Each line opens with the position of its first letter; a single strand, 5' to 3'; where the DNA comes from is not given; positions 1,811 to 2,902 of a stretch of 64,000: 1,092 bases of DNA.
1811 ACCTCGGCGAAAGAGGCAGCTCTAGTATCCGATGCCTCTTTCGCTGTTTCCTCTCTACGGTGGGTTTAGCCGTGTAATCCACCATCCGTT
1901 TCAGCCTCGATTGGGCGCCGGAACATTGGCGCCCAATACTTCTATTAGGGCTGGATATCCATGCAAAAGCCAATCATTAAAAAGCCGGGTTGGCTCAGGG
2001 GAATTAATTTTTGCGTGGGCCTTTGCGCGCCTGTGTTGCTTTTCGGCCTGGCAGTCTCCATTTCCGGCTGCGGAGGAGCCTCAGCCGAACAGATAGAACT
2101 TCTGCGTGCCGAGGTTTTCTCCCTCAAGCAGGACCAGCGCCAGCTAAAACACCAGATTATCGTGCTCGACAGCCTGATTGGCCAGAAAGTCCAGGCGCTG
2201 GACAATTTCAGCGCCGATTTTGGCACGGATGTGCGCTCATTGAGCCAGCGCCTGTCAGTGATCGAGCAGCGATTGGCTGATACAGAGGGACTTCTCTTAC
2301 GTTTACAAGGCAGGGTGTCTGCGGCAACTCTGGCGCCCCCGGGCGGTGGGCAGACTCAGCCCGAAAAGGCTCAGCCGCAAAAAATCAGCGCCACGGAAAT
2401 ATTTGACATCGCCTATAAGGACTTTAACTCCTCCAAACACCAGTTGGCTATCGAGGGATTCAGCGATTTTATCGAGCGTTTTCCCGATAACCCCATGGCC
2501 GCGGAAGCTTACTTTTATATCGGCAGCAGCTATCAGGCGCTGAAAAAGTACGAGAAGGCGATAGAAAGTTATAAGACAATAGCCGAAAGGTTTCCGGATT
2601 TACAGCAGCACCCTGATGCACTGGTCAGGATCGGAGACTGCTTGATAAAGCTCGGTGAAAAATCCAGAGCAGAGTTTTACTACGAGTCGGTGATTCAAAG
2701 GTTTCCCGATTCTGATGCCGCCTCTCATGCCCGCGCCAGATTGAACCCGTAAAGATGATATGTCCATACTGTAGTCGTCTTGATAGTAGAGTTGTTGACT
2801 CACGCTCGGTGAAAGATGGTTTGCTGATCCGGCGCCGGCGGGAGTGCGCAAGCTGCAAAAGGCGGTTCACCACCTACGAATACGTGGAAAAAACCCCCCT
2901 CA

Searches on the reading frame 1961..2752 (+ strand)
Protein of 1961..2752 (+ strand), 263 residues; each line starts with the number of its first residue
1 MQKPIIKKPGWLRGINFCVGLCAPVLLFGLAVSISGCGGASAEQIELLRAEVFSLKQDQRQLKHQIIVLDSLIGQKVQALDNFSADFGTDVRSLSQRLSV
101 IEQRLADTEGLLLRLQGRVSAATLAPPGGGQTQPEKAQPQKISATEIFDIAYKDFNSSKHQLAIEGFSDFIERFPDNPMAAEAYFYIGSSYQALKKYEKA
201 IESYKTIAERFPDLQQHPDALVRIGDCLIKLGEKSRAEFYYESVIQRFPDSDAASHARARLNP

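Call 78: find_encoding_contigs(protein=window:1961-2752:+, flank=10000, max_places=3)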
Protein window:1961-2752:+ (263 aa): 13 contigs read that carry it; 3 places shown.
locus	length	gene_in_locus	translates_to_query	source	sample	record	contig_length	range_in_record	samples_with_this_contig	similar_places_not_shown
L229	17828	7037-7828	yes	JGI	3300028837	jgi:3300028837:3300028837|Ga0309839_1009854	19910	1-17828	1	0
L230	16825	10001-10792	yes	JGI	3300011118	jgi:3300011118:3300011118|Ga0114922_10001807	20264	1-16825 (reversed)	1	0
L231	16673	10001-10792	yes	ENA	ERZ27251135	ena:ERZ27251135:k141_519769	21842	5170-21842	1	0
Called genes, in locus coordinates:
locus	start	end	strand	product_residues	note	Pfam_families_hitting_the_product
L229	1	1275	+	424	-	?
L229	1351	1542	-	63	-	PF00830:Ribosomal_L28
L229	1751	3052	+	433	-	PF03446:NAD_binding_2 (weak), PF03721:UDPG_MGDP_dh_N, PF00984:UDPG_MGDP_dh, PF03720:UDPG_MGDP_dh_C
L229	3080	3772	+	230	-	PF01618:MotA_ExbB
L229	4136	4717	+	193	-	PF13103:TonB_2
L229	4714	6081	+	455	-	PF04052:TolB_N (weak), PF26550:Tricorn_2nd, PF00930:DPPIV_N (faint), PF25174:Beta-prop_THOC3 (faint), PF26549:Tricorn_N, PF07676:PD40, PF26550:Tricorn_2nd (weak), PF07676:PD40 (weak)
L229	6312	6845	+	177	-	PF00691:OmpA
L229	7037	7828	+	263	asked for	PF13432:TPR_16 (faint), PF13428:TPR_14 (faint), PF00515:TPR_1 (weak), PF07719:TPR_2 (weak), PF13424:TPR_12 (weak), PF13174:TPR_6 (weak), PF14559:TPR_19, PF13174:TPR_6 (weak), +1 more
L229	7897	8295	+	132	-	PF22811:Zn_ribbon_NrdR (weak), PF03477:ATP-cone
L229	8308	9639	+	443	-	PF13375:RnfC_N, PF01512:Complex1_51K, PF10531:SLBB (weak), PF12797:Fer4_2 (faint), PF12838:Fer4_7 (faint)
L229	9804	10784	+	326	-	PF03116:NQR2_RnfD_RnfE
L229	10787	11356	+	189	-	PF04205:FMN_bind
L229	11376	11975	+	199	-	PF02508:Rnf-Nqr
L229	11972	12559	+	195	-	PF02508:Rnf-Nqr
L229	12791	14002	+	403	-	-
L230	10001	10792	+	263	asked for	PF13432:TPR_16 (faint), PF13428:TPR_14 (faint), PF00515:TPR_1 (weak), PF07719:TPR_2 (weak), PF13424:TPR_12 (weak), PF13174:TPR_6 (weak), PF14559:TPR_19, PF13174:TPR_6 (weak), +1 more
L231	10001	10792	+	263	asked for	PF13432:TPR_16 (faint), PF13428:TPR_14 (faint), PF00515:TPR_1 (weak), PF07719:TPR_2 (weak), PF13424:TPR_12 (weak), PF13174:TPR_6 (weak), PF14559:TPR_19, PF13174:TPR_6 (weak), +1 more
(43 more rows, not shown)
